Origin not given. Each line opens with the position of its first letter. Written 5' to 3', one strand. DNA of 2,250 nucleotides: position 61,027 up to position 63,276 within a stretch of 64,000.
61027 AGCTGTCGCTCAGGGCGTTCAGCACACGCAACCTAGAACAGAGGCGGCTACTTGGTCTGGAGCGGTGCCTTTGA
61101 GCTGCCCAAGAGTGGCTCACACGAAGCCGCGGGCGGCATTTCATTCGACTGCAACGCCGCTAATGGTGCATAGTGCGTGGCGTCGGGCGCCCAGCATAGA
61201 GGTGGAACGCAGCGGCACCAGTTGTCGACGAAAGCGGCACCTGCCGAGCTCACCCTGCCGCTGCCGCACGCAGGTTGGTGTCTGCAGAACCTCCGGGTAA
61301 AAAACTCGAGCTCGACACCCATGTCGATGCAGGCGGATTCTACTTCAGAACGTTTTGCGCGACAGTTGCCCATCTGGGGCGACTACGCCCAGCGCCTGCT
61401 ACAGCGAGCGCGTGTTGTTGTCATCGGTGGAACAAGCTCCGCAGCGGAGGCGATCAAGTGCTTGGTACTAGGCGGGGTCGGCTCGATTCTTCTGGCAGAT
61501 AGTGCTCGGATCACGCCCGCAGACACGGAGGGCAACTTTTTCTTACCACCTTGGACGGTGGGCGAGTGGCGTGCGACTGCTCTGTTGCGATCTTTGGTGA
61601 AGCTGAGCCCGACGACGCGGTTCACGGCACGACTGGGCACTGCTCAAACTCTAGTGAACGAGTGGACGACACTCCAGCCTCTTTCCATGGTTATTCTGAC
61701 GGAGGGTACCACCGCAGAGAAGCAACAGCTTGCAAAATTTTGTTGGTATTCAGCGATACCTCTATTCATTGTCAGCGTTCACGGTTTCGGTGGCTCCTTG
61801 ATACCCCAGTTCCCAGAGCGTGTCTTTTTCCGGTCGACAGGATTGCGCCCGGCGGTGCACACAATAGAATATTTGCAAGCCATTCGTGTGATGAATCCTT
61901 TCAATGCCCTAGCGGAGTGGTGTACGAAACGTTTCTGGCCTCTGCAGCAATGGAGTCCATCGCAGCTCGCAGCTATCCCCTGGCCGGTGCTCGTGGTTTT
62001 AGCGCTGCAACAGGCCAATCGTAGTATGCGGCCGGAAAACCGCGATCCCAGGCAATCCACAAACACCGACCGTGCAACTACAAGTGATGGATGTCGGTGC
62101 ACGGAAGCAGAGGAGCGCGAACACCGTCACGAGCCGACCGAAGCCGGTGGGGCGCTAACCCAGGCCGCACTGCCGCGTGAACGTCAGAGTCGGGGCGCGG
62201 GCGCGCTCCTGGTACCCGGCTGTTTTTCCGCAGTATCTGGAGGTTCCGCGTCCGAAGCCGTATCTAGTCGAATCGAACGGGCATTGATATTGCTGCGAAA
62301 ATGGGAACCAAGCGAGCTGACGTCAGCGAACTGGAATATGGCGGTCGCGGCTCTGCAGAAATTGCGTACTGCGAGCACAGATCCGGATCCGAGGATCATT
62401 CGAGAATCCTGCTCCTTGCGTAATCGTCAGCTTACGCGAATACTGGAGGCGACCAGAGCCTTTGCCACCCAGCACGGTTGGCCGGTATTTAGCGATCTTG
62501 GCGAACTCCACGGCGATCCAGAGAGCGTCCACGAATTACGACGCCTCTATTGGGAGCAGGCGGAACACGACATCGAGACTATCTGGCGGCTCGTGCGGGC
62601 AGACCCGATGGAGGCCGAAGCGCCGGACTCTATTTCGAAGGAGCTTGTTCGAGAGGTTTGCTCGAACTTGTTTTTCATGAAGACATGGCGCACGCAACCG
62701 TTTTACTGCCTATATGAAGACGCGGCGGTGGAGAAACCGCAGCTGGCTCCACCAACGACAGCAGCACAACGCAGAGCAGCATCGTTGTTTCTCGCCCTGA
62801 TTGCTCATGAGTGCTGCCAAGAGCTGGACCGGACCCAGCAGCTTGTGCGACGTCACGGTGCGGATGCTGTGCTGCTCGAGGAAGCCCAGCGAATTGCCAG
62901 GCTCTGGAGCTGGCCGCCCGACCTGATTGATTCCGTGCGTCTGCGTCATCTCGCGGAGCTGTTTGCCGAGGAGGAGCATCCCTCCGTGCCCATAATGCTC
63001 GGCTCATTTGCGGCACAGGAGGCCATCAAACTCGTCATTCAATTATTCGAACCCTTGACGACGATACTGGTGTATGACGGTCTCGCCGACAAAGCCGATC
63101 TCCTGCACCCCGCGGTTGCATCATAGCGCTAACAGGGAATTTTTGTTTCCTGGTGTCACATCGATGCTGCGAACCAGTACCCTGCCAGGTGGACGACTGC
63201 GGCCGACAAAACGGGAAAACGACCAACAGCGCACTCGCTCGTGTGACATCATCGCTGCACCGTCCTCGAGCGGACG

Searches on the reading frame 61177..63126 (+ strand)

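Call 48: search_protein_families(library=pfam, proteins=[window:61177-63126:+], max_evalue=0.0001)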
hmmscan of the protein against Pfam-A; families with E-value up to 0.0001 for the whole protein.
window:61177-63126:+ (649 aa): 1 family
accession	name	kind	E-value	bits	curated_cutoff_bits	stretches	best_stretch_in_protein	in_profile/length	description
PF00899.27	ThiF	-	2.3e-12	47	28.1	1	61-637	2-221/238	ThiF family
